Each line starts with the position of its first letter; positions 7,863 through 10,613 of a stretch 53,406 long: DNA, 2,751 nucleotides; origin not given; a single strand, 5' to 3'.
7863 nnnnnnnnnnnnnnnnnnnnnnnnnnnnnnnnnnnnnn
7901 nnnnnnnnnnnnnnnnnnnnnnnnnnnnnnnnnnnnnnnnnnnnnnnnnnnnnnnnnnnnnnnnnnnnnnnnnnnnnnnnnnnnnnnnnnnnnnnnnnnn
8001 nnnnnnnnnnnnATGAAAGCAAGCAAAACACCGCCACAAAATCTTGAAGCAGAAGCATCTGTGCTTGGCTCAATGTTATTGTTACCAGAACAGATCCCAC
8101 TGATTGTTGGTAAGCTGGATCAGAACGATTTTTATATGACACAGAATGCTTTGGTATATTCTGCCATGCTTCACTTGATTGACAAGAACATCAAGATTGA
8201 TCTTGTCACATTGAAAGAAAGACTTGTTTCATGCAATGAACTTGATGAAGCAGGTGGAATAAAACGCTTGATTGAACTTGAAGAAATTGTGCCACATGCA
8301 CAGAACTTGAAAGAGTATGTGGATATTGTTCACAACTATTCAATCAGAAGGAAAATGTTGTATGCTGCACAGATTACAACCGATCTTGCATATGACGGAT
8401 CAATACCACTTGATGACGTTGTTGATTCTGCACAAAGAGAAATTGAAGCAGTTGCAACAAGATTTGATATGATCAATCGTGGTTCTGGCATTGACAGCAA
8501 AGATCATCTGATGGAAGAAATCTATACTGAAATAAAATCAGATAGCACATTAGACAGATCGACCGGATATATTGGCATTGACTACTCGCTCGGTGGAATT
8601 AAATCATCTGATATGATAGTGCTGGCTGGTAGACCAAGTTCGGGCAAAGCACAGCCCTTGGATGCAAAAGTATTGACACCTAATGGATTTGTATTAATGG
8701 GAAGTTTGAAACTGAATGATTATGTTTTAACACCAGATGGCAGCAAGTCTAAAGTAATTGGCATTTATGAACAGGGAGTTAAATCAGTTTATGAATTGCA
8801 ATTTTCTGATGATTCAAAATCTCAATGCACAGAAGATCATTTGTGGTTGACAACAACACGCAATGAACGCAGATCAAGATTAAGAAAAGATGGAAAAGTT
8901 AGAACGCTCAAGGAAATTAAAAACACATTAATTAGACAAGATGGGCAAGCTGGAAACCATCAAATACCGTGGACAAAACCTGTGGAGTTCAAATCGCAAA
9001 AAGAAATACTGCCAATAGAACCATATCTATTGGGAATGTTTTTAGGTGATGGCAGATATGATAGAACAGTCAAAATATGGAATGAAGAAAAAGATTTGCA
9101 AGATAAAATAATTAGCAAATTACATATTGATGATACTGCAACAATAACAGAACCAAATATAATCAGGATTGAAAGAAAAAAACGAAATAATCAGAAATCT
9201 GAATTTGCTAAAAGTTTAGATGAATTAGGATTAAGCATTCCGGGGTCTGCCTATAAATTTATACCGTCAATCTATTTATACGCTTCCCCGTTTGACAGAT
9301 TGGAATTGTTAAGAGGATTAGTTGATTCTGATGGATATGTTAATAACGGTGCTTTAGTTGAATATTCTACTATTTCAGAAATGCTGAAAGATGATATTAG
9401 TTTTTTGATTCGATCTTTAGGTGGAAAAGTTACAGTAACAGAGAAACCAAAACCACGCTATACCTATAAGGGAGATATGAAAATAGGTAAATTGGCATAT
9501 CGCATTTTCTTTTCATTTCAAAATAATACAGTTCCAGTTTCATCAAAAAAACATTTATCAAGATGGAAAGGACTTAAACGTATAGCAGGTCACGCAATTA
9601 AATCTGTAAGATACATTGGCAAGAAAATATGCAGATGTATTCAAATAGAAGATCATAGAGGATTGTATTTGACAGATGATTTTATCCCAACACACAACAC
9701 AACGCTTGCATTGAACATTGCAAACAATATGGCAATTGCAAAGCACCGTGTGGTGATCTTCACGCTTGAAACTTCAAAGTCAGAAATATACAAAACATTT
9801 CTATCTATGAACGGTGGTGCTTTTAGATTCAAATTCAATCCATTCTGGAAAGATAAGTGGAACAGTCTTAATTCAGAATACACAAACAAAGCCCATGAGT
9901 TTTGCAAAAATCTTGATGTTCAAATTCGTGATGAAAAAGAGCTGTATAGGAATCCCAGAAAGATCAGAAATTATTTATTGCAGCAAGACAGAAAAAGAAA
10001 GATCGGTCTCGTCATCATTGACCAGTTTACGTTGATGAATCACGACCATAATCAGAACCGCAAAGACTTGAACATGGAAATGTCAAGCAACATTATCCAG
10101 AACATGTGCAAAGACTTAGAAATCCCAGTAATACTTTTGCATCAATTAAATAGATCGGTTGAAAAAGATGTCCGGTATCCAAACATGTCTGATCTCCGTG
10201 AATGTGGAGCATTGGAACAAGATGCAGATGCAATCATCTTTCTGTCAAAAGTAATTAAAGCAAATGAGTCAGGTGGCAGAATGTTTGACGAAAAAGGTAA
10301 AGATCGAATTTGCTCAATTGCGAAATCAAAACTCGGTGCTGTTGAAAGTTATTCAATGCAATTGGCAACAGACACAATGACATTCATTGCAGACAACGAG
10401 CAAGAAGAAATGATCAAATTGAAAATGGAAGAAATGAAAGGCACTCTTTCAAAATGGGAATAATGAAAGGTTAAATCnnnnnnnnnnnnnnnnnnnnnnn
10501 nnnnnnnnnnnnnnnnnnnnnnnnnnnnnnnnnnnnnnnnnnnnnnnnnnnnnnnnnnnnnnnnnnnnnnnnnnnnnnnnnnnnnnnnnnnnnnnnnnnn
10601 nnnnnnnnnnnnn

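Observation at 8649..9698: Class 3 (Ala1 / Trp-Cys-Thr) intein with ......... endonuclease splitting the DnaB Walker A loop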

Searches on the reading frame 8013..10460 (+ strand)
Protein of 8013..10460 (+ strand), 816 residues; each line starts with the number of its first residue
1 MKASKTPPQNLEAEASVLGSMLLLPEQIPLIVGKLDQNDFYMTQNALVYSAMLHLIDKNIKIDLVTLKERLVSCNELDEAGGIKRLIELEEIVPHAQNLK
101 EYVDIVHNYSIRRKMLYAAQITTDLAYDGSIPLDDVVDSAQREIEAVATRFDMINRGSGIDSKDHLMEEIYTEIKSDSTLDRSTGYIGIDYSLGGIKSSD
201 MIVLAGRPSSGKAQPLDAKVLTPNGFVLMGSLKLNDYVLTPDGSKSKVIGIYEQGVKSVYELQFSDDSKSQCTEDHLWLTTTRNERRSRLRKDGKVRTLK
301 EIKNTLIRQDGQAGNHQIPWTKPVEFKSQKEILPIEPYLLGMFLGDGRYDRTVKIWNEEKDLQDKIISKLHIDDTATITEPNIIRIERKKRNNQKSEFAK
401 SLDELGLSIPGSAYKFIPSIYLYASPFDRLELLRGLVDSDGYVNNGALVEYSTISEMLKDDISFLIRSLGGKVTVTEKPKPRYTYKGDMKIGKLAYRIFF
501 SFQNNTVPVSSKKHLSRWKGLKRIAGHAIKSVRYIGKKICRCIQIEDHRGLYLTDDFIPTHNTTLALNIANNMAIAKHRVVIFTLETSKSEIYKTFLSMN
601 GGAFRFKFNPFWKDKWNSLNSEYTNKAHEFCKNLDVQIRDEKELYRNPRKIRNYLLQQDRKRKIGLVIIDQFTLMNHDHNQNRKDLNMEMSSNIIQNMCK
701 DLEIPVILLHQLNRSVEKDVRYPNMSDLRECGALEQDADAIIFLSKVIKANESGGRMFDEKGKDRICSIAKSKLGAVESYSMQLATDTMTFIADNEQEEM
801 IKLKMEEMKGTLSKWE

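Call 3: search_protein_families(library=pfam, proteins=[window:8013-10460:+], max_evalue=0.01)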
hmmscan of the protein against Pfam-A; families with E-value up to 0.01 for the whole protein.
window:8013-10460:+ (816 aa): 5 families
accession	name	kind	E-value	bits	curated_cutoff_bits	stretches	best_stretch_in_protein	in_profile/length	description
PF03796.21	DnaB_C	-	2.8e-40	138.8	27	2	563-791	33-253/255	DnaB-like helicase C terminal domain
PF00772.26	DnaB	-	3.2e-27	95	23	1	7-107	2-102/103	DnaB-like helicase N terminal domain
PF14528.11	LAGLIDADG_3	-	5.4e-07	30.2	22.5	1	430-483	4-62/82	LAGLIDADG-like domain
PF05204.19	Hom_end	-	2.7e-05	24.7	21.1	1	431-482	16-69/110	Homing endonuclease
PF13481.12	AAA_25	-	0.0083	16.2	27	0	579-713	74-191/195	AAA domain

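Call 8: find_homologous_proteins(query=window:8013-10460:+, max_evalue=0.00001)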
Query window:8013-10460:+ (816 aa): 581 proteins with E <= 0.00001 among 8000 candidates; the best 120 are listed.
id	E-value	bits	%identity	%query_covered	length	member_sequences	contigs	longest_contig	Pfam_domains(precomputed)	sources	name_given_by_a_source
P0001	0.0e+0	1840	100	100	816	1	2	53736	PF03796.22,PF14528.12,PF00772.27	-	-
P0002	5.2e-250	850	87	31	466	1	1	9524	PF06745.20,PF03796.22,PF00772.27,PF13481.13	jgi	-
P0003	6.8e-133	463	38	91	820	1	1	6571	PF03796.22,PF14528.12,PF00772.27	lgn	-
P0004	2.4e-130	454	36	95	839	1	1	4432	PF03796.22,PF14528.12,PF00772.27,PF13481.13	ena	-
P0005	4.1e-130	454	38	91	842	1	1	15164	PF03796.22,PF14528.12,PF00772.27,PF13481.13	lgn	-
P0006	1.7e-124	435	36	90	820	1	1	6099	PF03796.22,PF14528.12,PF00772.27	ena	-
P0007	3.1e-124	434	35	90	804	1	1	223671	PF03796.22,PF14528.12,PF00772.27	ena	-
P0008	2.5e-123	431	38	40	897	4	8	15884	PF03796.22,PF14528.12,PF00772.27,PF01726.23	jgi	jgi:replicative DNA helicase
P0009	1.5e-122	429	35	91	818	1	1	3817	PF05204.20,PF03796.22,PF14528.12,PF00772.27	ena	-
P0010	2.0e-122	428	35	91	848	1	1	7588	PF03796.22,PF14528.12,PF00772.27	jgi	jgi:replicative DNA helicase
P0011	1.4e-121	425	39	45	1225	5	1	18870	PF05204.20,PF13638.13,PF13604.13,PF05203.22,PF14528.12,PF02562.23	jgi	-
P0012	8.6e-119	416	36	96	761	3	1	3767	PF03796.22,PF00772.27,PF13481.13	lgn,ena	-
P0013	1.1e-115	406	33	98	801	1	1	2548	PF05204.20,PF03796.22,PF14528.12,PF00772.27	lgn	-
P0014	1.3e-115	406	36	47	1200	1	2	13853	PF05204.20,PF13638.13,PF05203.22,PF14528.12,PF02562.23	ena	-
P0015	2.6e-113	398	38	46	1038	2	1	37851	PF05204.20,PF14528.12,PF02562.23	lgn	-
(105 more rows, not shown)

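Call 13: find_encoding_contigs(protein=P0002, flank=10000, max_places=4)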
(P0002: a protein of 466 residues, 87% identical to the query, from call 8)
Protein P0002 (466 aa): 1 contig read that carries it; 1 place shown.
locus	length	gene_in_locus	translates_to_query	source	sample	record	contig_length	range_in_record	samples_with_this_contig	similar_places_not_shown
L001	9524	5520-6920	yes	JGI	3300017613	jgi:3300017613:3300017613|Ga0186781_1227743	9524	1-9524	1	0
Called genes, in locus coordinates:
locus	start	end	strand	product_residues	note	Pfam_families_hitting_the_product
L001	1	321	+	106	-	?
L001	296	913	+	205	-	-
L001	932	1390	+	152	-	-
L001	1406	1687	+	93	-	-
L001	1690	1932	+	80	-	-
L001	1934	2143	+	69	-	-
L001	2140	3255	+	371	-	PF10926:DUF2800, PF12705:PDDEXK_1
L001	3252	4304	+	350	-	-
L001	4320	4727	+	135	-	PF00436:SSB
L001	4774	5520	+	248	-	-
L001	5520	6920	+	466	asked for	PF00772:DnaB, PF03796:DnaB_C, PF06745:ATPase, PF13481:AAA_25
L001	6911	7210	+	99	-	-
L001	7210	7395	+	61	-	-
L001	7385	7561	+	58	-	-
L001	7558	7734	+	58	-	-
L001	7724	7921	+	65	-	-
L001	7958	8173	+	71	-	-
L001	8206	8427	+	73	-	-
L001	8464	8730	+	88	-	-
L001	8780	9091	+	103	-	-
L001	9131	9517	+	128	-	-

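Call 14: find_encoding_contigs(protein=P0001, flank=3000, max_places=4)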
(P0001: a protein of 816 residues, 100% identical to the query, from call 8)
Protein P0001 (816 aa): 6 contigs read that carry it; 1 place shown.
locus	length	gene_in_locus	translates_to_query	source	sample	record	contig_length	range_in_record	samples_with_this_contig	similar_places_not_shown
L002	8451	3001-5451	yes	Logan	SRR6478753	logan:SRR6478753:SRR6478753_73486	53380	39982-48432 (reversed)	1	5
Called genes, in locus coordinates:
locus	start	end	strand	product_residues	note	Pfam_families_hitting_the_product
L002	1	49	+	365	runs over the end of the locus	-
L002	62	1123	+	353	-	-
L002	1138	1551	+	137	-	PF00436:SSB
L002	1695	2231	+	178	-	-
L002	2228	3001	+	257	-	-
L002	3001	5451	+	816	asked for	PF00772:DnaB, PF14528:LAGLIDADG_3 (weak), PF03796:DnaB_C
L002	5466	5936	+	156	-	-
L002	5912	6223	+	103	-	-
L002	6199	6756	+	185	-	-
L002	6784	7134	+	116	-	-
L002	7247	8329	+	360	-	PF00145:DNA_methylase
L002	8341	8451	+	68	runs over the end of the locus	-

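Call 54: search_protein_families(library=ncbifam, proteins=[window:8013-10460:+], max_evalue=0.1)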
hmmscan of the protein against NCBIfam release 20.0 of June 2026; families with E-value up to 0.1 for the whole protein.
window:8013-10460:+ (816 aa): 16 families
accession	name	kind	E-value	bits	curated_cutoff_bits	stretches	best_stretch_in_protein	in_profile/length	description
TIGR00665.1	DnaB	equivalog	8.2e-74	249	385.25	1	7-791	2-430/435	replicative DNA helicase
TIGR03600.1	phage_DnaB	exception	8e-65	219.5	498.65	2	10-213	1-208/421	phage replicative helicase, DnaB family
NF004384.0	PRK05748.1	equivalog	1.1e-64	218.6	525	2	3-213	6-217/452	replicative DNA helicase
NF005852.0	PRK07773.1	equivalog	1.6e-63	215.3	780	3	4-213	21-231/886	replicative DNA helicase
NF040583.1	dnaB_SPI-7_type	exception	1.6e-52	179.1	655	2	9-213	3-208/434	SPI-7-type island replicative DNA helicase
NF004109.0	PRK05595.1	equivalog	1e-49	169.4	737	2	5-213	6-215/444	replicative DNA helicase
NF006443.0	PRK08760.1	equivalog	1.8e-48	165.1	741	2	562-748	242-425/476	replicative DNA helicase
NF006306.0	PRK08506.1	equivalog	9.3e-47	159.7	596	2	562-745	205-385/472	replicative DNA helicase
NF005424.0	PRK07004.1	equivalog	7.2e-44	150.1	834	2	3-213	11-227/460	replicative DNA helicase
NF005945.0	PRK08006.1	equivalog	1.1e-43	149.8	898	2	3-213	23-238/471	replicative DNA helicase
NF005369.0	PRK06904.1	equivalog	1.9e-43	148.9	809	2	5-213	23-237/474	replicative DNA helicase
NF006458.0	PRK08840.1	equivalog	2.9e-43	148.2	884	2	2-213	15-231/464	replicative DNA helicase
NF006606.0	PRK09165.1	equivalog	2.7e-41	141.7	540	2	4-213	18-231/497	replicative DNA helicase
NF005240.0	PRK06749.1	subfamily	2.9e-35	121.9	686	2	562-746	199-384/428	replicative DNA helicase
NF004967.0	PRK06321.1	equivalog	7.6e-32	110.8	751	2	5-213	14-240/472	replicative DNA helicase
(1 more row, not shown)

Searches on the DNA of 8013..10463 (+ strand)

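Call 5: search_dna_similar(query=window:8013-10463:+, collection=phages, mode=near, max_rows=30)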
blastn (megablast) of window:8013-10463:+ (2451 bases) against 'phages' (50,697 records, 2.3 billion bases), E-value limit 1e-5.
No match.
